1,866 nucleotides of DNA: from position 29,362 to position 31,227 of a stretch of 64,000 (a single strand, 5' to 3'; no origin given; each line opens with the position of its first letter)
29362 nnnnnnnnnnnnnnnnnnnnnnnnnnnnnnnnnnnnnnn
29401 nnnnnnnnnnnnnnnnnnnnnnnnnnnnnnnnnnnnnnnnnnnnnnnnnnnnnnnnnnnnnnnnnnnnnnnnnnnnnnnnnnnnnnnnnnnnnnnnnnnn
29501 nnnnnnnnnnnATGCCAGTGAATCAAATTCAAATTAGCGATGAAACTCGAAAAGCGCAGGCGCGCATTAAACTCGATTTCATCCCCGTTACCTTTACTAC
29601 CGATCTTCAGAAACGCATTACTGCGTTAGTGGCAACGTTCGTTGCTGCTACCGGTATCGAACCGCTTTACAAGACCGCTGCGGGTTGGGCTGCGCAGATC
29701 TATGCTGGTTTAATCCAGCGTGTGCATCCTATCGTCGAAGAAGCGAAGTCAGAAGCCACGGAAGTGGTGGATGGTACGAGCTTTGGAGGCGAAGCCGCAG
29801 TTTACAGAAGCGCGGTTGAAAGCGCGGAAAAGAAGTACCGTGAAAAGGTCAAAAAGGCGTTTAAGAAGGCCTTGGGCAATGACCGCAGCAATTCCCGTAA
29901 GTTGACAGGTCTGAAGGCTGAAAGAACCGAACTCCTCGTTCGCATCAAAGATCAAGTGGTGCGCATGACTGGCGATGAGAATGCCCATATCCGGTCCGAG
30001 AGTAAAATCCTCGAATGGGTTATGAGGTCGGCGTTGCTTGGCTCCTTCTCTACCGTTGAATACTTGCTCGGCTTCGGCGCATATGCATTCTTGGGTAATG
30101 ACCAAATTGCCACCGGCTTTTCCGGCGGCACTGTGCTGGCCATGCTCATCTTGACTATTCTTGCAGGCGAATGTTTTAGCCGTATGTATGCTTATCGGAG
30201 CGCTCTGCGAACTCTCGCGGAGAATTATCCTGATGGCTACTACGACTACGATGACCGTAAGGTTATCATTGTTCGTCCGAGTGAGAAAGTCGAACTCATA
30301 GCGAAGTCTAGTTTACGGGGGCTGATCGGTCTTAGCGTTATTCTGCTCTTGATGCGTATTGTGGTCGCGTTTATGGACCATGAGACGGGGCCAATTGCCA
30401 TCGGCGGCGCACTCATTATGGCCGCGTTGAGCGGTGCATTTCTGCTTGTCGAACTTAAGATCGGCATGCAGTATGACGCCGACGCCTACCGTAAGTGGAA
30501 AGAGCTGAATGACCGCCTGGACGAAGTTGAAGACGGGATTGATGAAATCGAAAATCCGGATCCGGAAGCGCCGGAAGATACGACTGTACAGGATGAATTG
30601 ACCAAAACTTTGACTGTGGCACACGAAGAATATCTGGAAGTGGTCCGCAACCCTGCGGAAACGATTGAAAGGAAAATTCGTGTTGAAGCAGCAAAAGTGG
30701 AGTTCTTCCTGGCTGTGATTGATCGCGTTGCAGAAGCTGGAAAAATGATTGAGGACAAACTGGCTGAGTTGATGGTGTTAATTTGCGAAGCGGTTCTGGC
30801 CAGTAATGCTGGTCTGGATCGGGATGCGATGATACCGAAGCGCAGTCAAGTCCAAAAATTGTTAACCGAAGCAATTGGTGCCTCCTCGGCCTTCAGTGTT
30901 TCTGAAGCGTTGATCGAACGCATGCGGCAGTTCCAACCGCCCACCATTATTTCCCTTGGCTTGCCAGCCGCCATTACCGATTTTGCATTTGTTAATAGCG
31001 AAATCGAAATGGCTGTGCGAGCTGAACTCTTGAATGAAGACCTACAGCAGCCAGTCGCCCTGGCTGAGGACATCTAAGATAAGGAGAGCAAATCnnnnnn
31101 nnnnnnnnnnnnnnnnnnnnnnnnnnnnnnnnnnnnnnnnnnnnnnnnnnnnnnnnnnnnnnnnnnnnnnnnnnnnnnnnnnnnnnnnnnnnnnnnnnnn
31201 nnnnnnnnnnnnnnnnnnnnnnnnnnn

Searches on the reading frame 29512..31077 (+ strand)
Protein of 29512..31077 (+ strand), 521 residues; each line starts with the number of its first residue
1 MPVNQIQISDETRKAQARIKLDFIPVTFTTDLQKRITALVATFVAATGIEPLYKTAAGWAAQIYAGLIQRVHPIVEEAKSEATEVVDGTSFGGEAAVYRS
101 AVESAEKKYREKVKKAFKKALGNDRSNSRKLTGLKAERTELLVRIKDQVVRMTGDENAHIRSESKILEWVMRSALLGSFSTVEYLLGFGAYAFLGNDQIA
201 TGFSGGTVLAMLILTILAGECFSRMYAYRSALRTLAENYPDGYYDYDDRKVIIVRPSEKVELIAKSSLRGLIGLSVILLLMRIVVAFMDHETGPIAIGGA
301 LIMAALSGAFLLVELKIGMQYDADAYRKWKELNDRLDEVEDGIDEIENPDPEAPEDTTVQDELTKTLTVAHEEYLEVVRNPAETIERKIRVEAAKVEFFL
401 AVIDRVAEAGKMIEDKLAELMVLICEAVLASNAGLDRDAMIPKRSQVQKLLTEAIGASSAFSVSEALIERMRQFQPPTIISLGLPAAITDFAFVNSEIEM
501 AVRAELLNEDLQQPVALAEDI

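Call 5: search_protein_families(library=pfam, proteins=[window:29512-31077:+], max_evalue=0.01)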
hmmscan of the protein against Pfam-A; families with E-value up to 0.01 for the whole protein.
window:29512-31077:+ (521 aa): 1 family
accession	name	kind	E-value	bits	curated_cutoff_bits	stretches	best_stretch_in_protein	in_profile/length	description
PF17230.7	DUF5304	-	0.00047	20.9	26.8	1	14-115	17-119/143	Family of unknown function (DUF5304)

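Call 18: search_protein_families(library=ncbifam, proteins=[window:29512-31077:+], max_evalue=0.01)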
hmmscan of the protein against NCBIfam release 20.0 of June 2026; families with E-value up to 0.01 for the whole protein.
window:29512-31077:+ (521 aa): 0 families

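Call 19: search_protein_families(library=phrogs, proteins=[window:29512-31077:+], max_evalue=0.01)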
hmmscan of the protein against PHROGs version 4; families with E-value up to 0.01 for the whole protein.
window:29512-31077:+ (521 aa): 0 families
